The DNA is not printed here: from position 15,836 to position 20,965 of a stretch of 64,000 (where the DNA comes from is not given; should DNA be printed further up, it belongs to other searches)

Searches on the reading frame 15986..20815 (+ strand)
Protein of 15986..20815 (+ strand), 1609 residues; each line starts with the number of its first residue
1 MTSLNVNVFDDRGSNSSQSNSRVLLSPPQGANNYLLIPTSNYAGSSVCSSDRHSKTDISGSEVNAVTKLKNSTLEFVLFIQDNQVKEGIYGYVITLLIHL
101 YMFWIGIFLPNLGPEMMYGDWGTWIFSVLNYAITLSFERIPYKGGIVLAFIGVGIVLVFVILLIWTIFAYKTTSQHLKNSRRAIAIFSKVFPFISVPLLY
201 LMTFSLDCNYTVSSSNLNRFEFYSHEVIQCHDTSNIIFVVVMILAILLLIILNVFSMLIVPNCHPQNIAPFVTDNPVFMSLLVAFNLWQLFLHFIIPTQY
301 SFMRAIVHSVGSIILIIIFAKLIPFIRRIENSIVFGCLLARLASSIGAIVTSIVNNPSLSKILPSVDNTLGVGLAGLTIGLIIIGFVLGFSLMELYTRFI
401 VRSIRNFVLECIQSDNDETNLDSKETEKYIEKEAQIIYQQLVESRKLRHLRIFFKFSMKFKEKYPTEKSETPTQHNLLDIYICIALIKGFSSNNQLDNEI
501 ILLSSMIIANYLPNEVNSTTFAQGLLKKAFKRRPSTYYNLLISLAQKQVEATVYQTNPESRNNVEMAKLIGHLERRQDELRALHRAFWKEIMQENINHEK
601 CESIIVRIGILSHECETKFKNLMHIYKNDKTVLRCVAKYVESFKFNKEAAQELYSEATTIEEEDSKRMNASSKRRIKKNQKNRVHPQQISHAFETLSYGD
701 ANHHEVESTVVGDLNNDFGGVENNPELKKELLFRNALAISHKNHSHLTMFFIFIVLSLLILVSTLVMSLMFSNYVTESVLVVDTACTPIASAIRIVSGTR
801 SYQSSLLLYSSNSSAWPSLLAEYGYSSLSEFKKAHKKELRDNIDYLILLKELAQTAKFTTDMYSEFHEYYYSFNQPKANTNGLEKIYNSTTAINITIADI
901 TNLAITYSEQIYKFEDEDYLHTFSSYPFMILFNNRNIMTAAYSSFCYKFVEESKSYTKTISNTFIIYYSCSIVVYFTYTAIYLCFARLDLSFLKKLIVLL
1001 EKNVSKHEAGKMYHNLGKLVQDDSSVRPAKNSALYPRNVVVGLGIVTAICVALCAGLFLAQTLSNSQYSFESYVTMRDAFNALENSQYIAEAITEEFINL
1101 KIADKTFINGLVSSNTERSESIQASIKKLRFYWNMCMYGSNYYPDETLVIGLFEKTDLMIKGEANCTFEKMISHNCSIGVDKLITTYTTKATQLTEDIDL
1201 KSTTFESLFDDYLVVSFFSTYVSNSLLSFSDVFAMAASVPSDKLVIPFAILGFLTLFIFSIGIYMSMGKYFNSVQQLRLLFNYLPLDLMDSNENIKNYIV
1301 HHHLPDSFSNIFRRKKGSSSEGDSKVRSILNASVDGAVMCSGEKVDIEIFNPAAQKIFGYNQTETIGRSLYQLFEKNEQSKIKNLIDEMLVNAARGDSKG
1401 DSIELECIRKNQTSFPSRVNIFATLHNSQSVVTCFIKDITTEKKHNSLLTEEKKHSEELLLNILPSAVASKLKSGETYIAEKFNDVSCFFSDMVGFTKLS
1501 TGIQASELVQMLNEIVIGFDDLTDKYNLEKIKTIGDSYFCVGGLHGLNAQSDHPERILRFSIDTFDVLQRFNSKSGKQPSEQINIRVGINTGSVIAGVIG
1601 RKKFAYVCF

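Call 44: search_protein_families(library=pfam, proteins=[window:15986-20815:+], max_evalue=0.001)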
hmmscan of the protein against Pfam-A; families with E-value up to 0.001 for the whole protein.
window:15986-20815:+ (1609 aa): 4 families
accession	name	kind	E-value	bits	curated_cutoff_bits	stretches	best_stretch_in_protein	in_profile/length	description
PF00211.25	Guanylate_cyc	-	1.5e-32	113.1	21.9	1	1480-1609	3-126/183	Adenylate and Guanylate cyclase catalytic domain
PF25474.1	TPR_TmcB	-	6.1e-15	55.7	27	1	564-666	22-124/125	TmcB, TPR repeats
PF13426.13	PAS_9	-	8.7e-15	55.3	27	1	1339-1440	5-102/103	PAS domain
PF00989.32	PAS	-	3.9e-08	33.7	22.6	1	1326-1439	3-113/113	PAS fold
